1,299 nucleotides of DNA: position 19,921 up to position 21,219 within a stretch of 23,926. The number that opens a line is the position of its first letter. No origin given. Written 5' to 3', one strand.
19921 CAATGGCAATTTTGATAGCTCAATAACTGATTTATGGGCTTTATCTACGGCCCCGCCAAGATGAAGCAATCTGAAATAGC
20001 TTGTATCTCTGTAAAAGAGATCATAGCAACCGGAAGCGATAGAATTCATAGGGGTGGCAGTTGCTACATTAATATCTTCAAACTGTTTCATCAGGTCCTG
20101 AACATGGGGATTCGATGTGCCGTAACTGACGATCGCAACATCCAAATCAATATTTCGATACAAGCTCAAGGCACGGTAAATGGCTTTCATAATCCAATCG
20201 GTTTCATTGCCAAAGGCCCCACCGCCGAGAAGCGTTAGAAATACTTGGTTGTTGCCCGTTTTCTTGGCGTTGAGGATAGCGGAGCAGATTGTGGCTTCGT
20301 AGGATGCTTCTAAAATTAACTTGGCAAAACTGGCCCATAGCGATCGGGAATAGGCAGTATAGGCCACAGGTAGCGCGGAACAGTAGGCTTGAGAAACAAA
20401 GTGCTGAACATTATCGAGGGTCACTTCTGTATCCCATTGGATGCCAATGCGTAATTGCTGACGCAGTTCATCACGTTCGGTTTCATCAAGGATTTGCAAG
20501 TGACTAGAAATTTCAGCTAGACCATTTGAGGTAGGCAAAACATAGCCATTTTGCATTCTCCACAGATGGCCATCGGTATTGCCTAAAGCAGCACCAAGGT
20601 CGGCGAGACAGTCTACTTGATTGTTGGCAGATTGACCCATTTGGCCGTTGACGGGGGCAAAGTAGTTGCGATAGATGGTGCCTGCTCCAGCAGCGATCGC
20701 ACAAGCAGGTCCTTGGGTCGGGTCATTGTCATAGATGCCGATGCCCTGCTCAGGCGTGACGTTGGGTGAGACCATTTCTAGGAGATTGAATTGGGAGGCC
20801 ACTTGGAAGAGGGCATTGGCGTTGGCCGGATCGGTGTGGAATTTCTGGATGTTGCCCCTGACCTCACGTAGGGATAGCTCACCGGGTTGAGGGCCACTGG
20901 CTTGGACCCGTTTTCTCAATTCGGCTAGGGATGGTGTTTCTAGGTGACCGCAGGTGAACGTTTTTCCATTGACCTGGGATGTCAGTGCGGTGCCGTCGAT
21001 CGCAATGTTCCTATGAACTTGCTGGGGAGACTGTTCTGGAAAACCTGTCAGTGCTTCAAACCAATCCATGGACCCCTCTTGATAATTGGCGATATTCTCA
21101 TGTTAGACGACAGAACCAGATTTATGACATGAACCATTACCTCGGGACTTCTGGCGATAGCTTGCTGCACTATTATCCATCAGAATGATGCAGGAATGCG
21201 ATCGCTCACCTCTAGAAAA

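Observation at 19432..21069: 545-aa orphan protein with glycine-rich loops suggesting a nucleotide/ADP-ribose-binding fold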

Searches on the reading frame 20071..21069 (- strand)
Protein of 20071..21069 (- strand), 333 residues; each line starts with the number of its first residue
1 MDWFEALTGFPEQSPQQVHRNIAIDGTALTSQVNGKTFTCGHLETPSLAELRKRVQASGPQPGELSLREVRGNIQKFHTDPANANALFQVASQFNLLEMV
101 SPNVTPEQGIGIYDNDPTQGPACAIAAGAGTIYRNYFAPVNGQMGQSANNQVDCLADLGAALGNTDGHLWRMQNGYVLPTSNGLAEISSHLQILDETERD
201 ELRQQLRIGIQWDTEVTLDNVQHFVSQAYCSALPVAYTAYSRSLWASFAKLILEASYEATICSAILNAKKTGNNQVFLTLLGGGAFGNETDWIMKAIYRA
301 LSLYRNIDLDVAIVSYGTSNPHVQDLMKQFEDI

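Call 20: search_solved_structures(query=A3, max_evalue=10, show_alignments=3)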
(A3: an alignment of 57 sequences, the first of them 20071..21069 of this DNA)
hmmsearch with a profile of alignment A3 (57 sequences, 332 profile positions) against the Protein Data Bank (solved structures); distinct sequences matched with E-value up to 10: 1.
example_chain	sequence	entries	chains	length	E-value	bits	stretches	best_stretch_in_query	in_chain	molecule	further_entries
1whn_A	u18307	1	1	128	2.1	10.4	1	219-254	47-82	hypothetical protein RIKEN cDNA 2310016K04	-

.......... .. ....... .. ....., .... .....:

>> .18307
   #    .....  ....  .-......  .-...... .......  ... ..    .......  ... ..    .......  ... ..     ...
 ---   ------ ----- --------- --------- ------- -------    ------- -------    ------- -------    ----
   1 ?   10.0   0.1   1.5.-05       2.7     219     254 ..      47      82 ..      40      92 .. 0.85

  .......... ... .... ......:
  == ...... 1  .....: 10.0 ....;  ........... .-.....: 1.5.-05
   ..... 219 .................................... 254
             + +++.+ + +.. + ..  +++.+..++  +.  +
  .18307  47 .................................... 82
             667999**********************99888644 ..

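Call 27: predict_structure(alignment_id=A3)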
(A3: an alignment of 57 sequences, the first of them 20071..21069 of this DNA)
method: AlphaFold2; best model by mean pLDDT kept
length: 333 residues; sequences in the alignment: 57
mean_pLDDT: 80.9   pTM: 0.85
mean pLDDT of the five models: 80.9, 79.7, 77.1, 77.0, 76.2
residues with pLDDT >= 90: 137; 70-90: 132; 50-70: 22; < 50: 42
segments of 3 or more residues with pLDDT < 50: 93-126, 282-287
pLDDT, mean of each block of 10 residues (from residue 1): 78 87 93 92 92 92 90 83 92 42 43 38 55 83 77 85 88 75 91 95 93 85 87 57 85 92 97 91 52 91 94 85 92 76
secondary structure, 60 per line:
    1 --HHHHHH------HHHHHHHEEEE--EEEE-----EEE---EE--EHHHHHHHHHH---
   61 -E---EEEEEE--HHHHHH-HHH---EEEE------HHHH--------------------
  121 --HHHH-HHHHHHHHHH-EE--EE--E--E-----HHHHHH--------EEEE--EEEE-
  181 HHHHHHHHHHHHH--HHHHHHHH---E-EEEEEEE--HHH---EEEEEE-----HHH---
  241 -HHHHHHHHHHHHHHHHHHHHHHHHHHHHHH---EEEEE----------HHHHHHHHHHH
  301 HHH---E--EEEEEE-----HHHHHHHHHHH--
elements in order: H3-8 H15-21 E22-25 E28-31 E37-39 H48-57 E66-71 H74-79 E87-90 H97-100 H123-126 H128-137 H156-161 E170-173 E176-179 H181-193 H196-203 E209-215 E224-229 H242-271 E275-279 H290-303 E310-315 H321-331
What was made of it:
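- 20077..21069 (-): N module, aa 1-331: macrodomain-fold protein of a large unannotated family, PARG-like. AF2 model pTM 0.85 (call 27).
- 20773..20808 (-): Family motif I, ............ (aa 88-99). It sits at the end of a core beta-strand and the start of loop 1, where the catalytic loop of macrodomains lies. Q89, Q93, N95, L97 and E98 are invariant. Strand 87-90 is followed by a low-pLDDT loop at 93-126 (call 27).
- On Macrodomain superfamily (Pfam clan CL0223): The binding loops are the low-pLDDT parts of the model (call 27).
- Fold: AF2 pTM 0.85 (call 27). The two key loops (93-126, 282-287) are exactly the low-confidence parts of that model (call 27).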

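Call 29: search_protein_representatives(protein=window:20071-21069:-)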
Query: 333 residues. Proteins with E-value up to 0.001 (for the whole library): 4033; up to 1e-10: 2565; up to 1e-30: 1016. The best 150 are listed.
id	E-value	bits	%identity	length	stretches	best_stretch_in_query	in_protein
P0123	9.4e-121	419.3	57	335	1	3-331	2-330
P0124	6.1e-116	403.5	56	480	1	2-330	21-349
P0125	1.5e-115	402.2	58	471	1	1-327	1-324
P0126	2.1e-114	398.4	47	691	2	3-323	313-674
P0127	6.4e-111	387.0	53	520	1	2-324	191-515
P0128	4.2e-110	384.3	55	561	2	56-330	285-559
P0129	6.6e-110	383.7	55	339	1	2-327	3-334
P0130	8.1e-110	383.4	56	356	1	2-329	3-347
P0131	5.3e-107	374.1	55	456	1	3-329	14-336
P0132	1.4e-105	369.5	36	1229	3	30-321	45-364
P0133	1.4e-105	369.5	52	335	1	3-329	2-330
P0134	2.6e-101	355.4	56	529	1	2-321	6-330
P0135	1.3e-100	353.2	54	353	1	3-330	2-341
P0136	2.5e-100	352.2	36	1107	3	2-323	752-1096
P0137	9.5e-100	350.3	52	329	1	3-328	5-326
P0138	7.9e-99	347.3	54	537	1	2-326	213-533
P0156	1.1e-90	320.5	52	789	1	2-320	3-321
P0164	9.6e-88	310.9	39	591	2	2-331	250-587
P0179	1.3e-83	297.3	50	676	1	1-320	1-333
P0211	9.4e-74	264.9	47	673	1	2-318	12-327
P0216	3.7e-73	262.9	44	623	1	2-330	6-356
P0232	4.3e-70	252.8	47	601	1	2-332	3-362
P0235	1.1e-69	251.5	48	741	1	2-319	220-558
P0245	3.8e-68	246.4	47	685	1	2-330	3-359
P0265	1.8e-65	237.6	48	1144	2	2-217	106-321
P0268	2.6e-65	237.1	43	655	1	3-322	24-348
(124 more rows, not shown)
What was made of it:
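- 20077..21069 (-): 4033 representative clusters (call 29).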

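Call 30: search_protein_families(library=pfam, proteins=[P0124, P0125, P0126, P0127, P0128, P0131, P0132, P0134, P0136, P0138], max_evalue=0.001)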
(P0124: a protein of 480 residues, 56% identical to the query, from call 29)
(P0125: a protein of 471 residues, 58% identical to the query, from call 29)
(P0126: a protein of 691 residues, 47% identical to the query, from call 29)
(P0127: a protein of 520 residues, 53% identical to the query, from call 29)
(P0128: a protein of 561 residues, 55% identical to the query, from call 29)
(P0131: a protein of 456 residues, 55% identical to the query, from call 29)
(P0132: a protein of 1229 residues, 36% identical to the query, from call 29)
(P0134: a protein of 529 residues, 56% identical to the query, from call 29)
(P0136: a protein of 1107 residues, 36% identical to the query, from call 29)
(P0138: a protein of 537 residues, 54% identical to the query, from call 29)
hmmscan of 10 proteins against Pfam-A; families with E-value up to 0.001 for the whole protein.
P0124 (480 aa): 0 families

P0125 (471 aa): 0 families

P0126 (691 aa): 0 families

P0127 (520 aa): 4 families
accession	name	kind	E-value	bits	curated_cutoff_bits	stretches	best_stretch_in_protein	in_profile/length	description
PF22785.1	Tc-R-P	-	3.2e-14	53.8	27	1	31-137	13-105/106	Polymorphic toxin system, DSP-PTPase phosphatase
PF22784.1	PTP-SAK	-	4.6e-13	49.9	27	1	31-143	21-119/153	Swiss Army Knife protein, DSP-PTPase phosphatase domain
PF22741.1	PTP-NADK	-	8.2e-07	29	27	1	31-148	38-146/163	DSP-PTPase phosphatase fused to NAD+ Kinase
PF00782.25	DSPc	-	2.9e-05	24.3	33.5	1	79-149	49-112/133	Dual specificity phosphatase, catalytic domain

P0128 (561 aa): 6 families
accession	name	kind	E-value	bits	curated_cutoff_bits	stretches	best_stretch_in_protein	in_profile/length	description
PF22785.1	Tc-R-P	-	1.1e-17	64.9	27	1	36-143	12-105/106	Polymorphic toxin system, DSP-PTPase phosphatase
PF22784.1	PTP-SAK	-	1.2e-16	61.6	27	1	16-149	6-119/153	Swiss Army Knife protein, DSP-PTPase phosphatase domain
PF22741.1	PTP-NADK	-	1.1e-13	51.4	27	1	36-146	37-138/163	DSP-PTPase phosphatase fused to NAD+ Kinase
PF00782.25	DSPc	-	1e-07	32.3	33.5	1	82-158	37-114/133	Dual specificity phosphatase, catalytic domain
PF00102.32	Y_phosphatase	-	2e-05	24.8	20.9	1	94-158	144-212/234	Protein-tyrosine phosphatase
PF14566.11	PTPlike_phytase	-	0.00054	20.5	27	1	81-138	98-154/158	Inositol hexakisphosphate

P0131 (456 aa): 3 families
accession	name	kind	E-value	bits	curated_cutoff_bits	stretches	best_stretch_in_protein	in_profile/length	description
PF12680.13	SnoaL_2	-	5e-09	37.1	27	1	349-446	3-102/102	SnoaL-like domain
PF14534.12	DUF4440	-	0.0001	23.1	25.2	1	349-427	7-83/107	Domain of unknown function (DUF4440)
PF13474.12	SnoaL_3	-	0.00023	22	22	1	348-401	6-60/121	SnoaL-like domain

P0132 (1229 aa): 0 families

P0134 (529 aa): 4 families
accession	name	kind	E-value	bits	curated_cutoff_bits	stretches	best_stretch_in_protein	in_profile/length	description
PF22784.1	PTP-SAK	-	1.5e-10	41.7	27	1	399-501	28-121/153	Swiss Army Knife protein, DSP-PTPase phosphatase domain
PF22785.1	Tc-R-P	-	2.9e-08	34.7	27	1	401-493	22-105/106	Polymorphic toxin system, DSP-PTPase phosphatase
PF05706.17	CDKN3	-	6.5e-07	29.6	20.7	1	388-495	57-162/168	Cyclin-dependent kinase inhibitor 3 (CDKN3)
PF00782.25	DSPc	-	2.9e-05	24.3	33.5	1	459-510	65-115/133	Dual specificity phosphatase, catalytic domain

P0136 (1107 aa): 0 families

P0138 (537 aa): 5 families
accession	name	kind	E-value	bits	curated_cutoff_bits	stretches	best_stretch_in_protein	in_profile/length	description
PF22784.1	PTP-SAK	-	1e-14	55.3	27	1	84-177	53-153/153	Swiss Army Knife protein, DSP-PTPase phosphatase domain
PF22785.1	Tc-R-P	-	2.2e-11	44.7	27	1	53-149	16-104/106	Polymorphic toxin system, DSP-PTPase phosphatase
PF00782.25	DSPc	-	2.8e-06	27.6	33.5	1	94-179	43-129/133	Dual specificity phosphatase, catalytic domain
PF05706.17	CDKN3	-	7.3e-06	26.2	20.7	1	59-154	69-165/168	Cyclin-dependent kinase inhibitor 3 (CDKN3)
PF00102.32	Y_phosphatase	-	4.2e-05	23.7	20.9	1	100-179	144-230/234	Protein-tyrosine phosphatase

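Call 33: search_protein_families(library=pfam, proteins=[P0156, P0164, P0179, P0211, P0216, P0232, P0235, P0245, P0265, P0268], max_evalue=0.001)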
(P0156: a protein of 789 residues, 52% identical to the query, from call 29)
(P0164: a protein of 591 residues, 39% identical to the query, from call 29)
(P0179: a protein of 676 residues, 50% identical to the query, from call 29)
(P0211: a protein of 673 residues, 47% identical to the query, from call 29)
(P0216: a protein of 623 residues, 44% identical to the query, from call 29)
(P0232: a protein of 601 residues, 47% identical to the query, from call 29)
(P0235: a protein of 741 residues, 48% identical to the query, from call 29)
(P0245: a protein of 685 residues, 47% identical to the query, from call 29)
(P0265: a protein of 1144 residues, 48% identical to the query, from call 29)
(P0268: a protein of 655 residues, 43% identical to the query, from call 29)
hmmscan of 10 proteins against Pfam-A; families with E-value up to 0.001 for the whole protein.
P0156 (789 aa): 9 families
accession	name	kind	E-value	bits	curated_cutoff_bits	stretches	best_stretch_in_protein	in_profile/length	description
PF22784.1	PTP-SAK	-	2.9e-14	53.8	27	1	407-561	3-149/153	Swiss Army Knife protein, DSP-PTPase phosphatase domain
PF22785.1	Tc-R-P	-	4e-11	43.8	27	1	429-529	11-105/106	Polymorphic toxin system, DSP-PTPase phosphatase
PF22741.1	PTP-NADK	-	6.4e-06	26.1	27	1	430-548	37-152/163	DSP-PTPase phosphatase fused to NAD+ Kinase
PF05706.17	CDKN3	-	5.5e-05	23.4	20.7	1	458-527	88-157/168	Cyclin-dependent kinase inhibitor 3 (CDKN3)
PF12146.15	Hydrolase_4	-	0.00019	21.2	27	0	681-720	75-116/239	Serine aminopeptidase, S33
PF20408.4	Abhydrolase_11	-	0.00027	21.2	27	1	668-768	58-167/193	Alpha/beta hydrolase domain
PF13350.11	Y_phosphatase3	-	0.00032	21.2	22.2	0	473-534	100-159/240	Tyrosine phosphatase family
PF00102.32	Y_phosphatase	-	0.00077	19.6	20.9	0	484-567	146-230/234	Protein-tyrosine phosphatase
PF07859.19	Abhydrolase_3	-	0.00097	19.4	25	0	632-716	20-103/210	alpha/beta hydrolase fold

P0164 (591 aa): 0 families

P0179 (676 aa): 0 families

P0211 (673 aa): 6 families
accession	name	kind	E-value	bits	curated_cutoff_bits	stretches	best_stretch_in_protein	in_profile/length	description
PF13499.12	EF-hand_7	-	6.3e-14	52.5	30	1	382-442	4-66/67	EF-hand domain pair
PF00036.39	EF-hand_1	-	1e-07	31.4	25.4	0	383-408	3-28/29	EF hand domain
PF13405.12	EF-hand_6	-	2.4e-07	30.3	25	0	383-409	3-29/30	EF-hand domain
PF13833.12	EF-hand_8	-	2.7e-06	27.4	28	1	394-439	2-48/54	EF-hand domain pair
PF13202.12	EF-hand_5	-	2.5e-05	24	25.9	0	385-403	3-22/25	EF hand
PF10591.15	SPARC_Ca_bdg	-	6.2e-05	23.7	22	1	378-439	52-111/113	Secreted protein acidic and rich in cysteine Ca binding region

P0216 (623 aa): 0 families

P0232 (601 aa): 0 families

P0235 (741 aa): 1 family
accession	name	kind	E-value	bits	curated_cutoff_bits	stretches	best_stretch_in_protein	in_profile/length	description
PF01661.27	Macro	-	6.6e-24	84.6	22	1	31-149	1-111/118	Macro domain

P0245 (685 aa): 0 families

P0265 (1144 aa): 5 families
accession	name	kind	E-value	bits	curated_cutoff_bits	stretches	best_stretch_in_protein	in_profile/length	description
PF13499.12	EF-hand_7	-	3.2e-11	43.9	30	1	770-831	3-65/67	EF-hand domain pair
PF00036.39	EF-hand_1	-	7.5e-07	28.7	25.4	0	773-797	4-28/29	EF hand domain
PF13405.12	EF-hand_6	-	1.1e-06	28.3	25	1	771-796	2-27/30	EF-hand domain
PF13833.12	EF-hand_8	-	7.2e-06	26.1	28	0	766-796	22-52/54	EF-hand domain pair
PF13202.12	EF-hand_5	-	0.00022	21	25.9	1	773-795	3-25/25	EF hand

P0268 (655 aa): 1 family
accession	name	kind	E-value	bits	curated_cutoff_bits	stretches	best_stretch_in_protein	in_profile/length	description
PF01363.27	FYVE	-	3.1e-05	24.4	27.8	1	594-642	8-62/67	FYVE zinc finger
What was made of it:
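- Closest known: MacroD-type macrodomains. Same: One family member (P0235) is fused to such a Macro domain (call 33).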

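Call 43: find_related_loci(query=A3, collection=genome_contigs, flank=6000)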
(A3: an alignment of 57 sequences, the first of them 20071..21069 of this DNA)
Query A3 (333 aa) in genome_contigs; peptide patterns used: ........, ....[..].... (x = any residue, [..] = any of these).
600 stretches matched a pattern (row limit reached: there are more); 448 encode a relative of the query (tblastn E <= 1e-3); the best 80 are kept; 80 distinct loci.
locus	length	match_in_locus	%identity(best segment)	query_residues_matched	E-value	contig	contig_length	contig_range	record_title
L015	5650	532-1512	68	1-327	3e-161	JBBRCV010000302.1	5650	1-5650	MAG: Elainellales cyanobacterium isolate Co_metawrap_2419 Cmw_2419_k141_10839660_length_5650_cov_7.9898, whole genome sh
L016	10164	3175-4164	68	1-330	8e-157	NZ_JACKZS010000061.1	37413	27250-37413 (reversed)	Nostoc sp. UCD121 NODE_61_length_37413_cov_11.0341_ID_121, whole genome shotgun sequence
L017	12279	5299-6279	69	3-329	6e-156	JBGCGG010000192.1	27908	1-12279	MAG: Phormidesmis sp. isolate SGMAG-04 contig192, whole genome shotgun sequence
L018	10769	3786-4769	68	3-330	2e-155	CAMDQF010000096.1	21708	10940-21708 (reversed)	MAG: Litorilinea aerophila isolate ZH-03apr19-129 genome assembly, contig: ZH-03apr19-C3500, whole genome shotgun sequen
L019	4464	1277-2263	67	3-331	2e-158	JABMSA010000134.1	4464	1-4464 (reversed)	MAG: Planctomycetota bacterium isolate bin.53 k141_1168682, whole genome shotgun sequence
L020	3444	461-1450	66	1-330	3e-159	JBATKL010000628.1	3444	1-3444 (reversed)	MAG: Candidatus Electrothrix sp. isolate MFD10219_ilm_asm_bin13 k127_296728, whole genome shotgun sequence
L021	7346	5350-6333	67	3-330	4e-153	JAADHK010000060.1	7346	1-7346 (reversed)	MAG: Deltaproteobacteria bacterium isolate M_MetaBat.189 contig-127_19808, whole genome shotgun sequence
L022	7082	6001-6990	68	1-330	2e-156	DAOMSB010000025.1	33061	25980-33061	MAG TPA_asm: Promineifilum sp. isolate AMR_MDS_5793 NODE_337_length_33061_cov_12.875144, whole genome shotgun sequence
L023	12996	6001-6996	66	1-332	2e-152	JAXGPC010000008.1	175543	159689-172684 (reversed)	MAG: Anaerolineae bacterium isolate AnMBR.bin294 bin294_8, whole genome shotgun sequence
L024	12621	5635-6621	65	1-329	4e-152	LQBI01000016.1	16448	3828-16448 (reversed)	MAG: Candidatus Aegiribacteria sp. MLS_C scaffold_22, whole genome shotgun sequence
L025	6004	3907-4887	67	3-329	1e-152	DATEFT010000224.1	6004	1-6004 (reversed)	MAG TPA_asm: Blastocatellia bacterium isolate SMAG_U8766 k141_1456406, whole genome shotgun sequence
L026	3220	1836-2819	66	1-328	2e-158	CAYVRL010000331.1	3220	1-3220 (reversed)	MAG TPA_asm: uncultured Planctomycetales bacterium isolate SRP216583_co2_80 genome assembly, contig: NODE_28944_length_3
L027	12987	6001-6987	67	1-329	4e-151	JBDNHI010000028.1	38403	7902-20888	MAG: Gemmataceae bacterium isolate concoct.25.ELB k141_125518, whole genome shotgun sequence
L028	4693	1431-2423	65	1-331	9e-154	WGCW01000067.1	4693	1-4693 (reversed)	MAG: Acidobacteria bacterium isolate S145_17 k151_160096, whole genome shotgun sequence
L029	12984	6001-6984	67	3-330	4e-150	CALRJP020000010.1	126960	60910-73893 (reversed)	MAG: Rhizobium sp. Q54 isolate JJ-DHS19-233-1-mx-bin515 genome assembly, contig: JJ-OR12-02-C76, whole genome shotgun se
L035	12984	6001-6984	66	3-330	6e-147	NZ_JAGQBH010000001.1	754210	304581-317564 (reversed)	Cyanobium sp. N.Huapi 1H5 Nhuapi-1H5-C1, whole genome shotgun sequence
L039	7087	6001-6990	63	1-330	5e-145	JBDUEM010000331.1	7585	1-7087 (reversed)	MAG: Bryobacteraceae bacterium isolate cluster4_bin.95 NODE_31108_length_7585_cov_7.585126, whole genome shotgun sequenc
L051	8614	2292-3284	63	1-331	7e-141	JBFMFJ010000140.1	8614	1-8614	MAG: Candidatus Zixiibacteriota bacterium isolate MAG268 MAG268_140, whole genome shotgun sequence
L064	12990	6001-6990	65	1-330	1e-153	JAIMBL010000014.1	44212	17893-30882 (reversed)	MAG: Leptolyngbyaceae cyanobacterium HOT.MB2.61 Contig14, whole genome shotgun sequence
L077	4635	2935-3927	60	2-332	5e-136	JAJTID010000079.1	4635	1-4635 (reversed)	MAG: Pirellula sp. isolate CoA8_C32 k141_2480419_flag_0_multi_24.1482_len_4635, whole genome shotgun sequence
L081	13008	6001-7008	57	2-331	4e-133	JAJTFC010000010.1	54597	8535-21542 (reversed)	MAG: Planctomycetaceae bacterium isolate 49618_E55.3 Sample_49618_scaffold_318, whole genome shotgun sequence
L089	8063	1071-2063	59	3-333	3e-131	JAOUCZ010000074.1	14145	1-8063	MAG: Lysobacterales bacterium isolate 24_Oct_SF_Bin7 24_Oct_SF_Bin7_scaffold_809_c1, whole genome shotgun sequence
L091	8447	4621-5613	58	2-332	2e-131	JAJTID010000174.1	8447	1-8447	MAG: Pirellula sp. isolate CoA8_C32 k141_2245570_flag_1_multi_33.0000_len_8447, whole genome shotgun sequence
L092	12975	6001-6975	60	2-326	4e-131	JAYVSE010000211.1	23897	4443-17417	MAG: Planctomycetaceae bacterium isolate GL74_DN_concoct_140 GL74_DN_concoct_140_210, whole genome shotgun sequence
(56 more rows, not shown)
